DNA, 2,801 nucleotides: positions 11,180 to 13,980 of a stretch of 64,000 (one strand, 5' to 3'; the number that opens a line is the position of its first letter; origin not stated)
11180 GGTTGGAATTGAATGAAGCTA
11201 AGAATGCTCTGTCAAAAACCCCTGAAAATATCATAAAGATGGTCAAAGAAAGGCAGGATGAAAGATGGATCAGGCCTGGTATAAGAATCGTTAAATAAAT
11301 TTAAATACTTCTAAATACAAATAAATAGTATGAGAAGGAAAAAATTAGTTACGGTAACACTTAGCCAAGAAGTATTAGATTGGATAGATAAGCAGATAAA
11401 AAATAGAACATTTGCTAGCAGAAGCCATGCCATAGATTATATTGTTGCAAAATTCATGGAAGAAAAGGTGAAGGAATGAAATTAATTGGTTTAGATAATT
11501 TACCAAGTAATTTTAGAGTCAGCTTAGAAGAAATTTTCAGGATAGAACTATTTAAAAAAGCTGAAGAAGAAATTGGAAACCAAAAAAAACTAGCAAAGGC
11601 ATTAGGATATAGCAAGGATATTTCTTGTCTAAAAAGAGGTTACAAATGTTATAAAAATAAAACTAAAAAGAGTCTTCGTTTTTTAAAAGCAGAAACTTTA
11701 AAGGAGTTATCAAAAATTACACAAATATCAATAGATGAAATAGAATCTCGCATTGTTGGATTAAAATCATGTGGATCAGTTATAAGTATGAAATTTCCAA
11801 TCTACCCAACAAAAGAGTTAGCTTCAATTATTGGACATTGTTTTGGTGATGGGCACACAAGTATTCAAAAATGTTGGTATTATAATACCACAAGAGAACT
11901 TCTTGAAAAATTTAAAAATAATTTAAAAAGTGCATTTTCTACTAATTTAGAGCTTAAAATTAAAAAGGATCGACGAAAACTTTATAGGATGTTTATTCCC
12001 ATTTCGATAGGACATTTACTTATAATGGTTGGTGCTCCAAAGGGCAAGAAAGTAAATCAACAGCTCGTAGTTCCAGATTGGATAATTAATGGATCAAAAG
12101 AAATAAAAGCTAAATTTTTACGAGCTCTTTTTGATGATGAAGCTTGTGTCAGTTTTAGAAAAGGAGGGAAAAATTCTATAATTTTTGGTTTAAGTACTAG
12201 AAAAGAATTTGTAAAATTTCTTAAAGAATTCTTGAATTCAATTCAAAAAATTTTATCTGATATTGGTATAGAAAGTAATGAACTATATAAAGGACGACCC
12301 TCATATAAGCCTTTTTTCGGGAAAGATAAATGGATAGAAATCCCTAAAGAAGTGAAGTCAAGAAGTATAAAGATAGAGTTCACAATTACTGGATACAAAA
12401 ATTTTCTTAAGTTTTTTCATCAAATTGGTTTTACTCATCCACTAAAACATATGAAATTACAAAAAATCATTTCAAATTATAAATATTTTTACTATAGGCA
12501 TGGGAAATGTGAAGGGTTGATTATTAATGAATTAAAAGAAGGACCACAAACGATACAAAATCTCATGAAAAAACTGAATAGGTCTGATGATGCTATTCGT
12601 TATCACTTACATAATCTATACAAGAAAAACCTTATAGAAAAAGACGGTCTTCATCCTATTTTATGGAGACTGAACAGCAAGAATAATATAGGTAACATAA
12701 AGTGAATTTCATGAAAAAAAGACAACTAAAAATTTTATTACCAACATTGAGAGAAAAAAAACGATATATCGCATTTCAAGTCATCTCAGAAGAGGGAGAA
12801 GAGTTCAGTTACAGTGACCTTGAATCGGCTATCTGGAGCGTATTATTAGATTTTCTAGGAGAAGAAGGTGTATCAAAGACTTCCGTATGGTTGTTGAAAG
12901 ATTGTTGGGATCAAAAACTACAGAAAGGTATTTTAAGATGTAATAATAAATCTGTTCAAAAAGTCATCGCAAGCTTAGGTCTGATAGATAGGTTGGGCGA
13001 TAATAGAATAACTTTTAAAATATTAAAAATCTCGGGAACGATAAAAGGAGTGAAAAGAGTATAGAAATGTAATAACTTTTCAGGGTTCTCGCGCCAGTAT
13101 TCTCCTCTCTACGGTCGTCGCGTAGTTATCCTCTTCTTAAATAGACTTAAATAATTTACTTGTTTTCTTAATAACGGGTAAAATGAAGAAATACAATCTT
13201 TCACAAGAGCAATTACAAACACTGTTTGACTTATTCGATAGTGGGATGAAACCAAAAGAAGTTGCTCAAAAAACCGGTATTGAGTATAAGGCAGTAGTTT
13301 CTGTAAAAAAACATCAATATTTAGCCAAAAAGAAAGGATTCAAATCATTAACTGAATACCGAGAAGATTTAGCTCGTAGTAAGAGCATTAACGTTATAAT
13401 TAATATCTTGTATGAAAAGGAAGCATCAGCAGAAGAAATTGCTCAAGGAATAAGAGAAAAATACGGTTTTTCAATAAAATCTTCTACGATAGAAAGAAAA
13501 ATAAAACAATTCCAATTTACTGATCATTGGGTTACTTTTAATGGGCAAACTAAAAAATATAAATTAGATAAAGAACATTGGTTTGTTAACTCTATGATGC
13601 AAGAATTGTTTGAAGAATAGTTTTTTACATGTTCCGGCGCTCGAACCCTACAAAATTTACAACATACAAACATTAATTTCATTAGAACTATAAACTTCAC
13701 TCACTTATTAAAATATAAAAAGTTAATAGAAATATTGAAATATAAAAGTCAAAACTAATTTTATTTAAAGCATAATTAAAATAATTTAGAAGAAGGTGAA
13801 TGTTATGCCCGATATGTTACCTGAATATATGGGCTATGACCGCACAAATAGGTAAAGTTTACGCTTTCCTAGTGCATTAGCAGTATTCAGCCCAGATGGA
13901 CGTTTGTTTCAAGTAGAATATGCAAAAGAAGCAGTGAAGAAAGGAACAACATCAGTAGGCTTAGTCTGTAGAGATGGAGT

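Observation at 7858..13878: Two unrelated core genes share one insert architecture, suggesting systematic splicing of protein-coding mRNAs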

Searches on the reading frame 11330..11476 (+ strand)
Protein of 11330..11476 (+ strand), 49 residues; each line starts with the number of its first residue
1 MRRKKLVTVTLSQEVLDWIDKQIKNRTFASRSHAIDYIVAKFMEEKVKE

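Call 78: search_protein_families(library=pfam, proteins=[window:11330-11476:+], max_evalue=0.01)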
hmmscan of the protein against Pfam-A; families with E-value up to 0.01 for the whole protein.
window:11330-11476:+ (49 aa): 1 family
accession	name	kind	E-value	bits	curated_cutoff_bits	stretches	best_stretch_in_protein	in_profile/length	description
PF22266.2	DUF6953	-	0.0009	19.8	27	1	13-45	3-35/74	Family of unknown function (DUF6953)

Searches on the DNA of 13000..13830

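Call 67: search_rna_families(source=window, start=13000, end=13830, threshold=evalue, max_evalue=1)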
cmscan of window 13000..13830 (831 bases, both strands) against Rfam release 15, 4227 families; matches with E-value up to 1: 0.
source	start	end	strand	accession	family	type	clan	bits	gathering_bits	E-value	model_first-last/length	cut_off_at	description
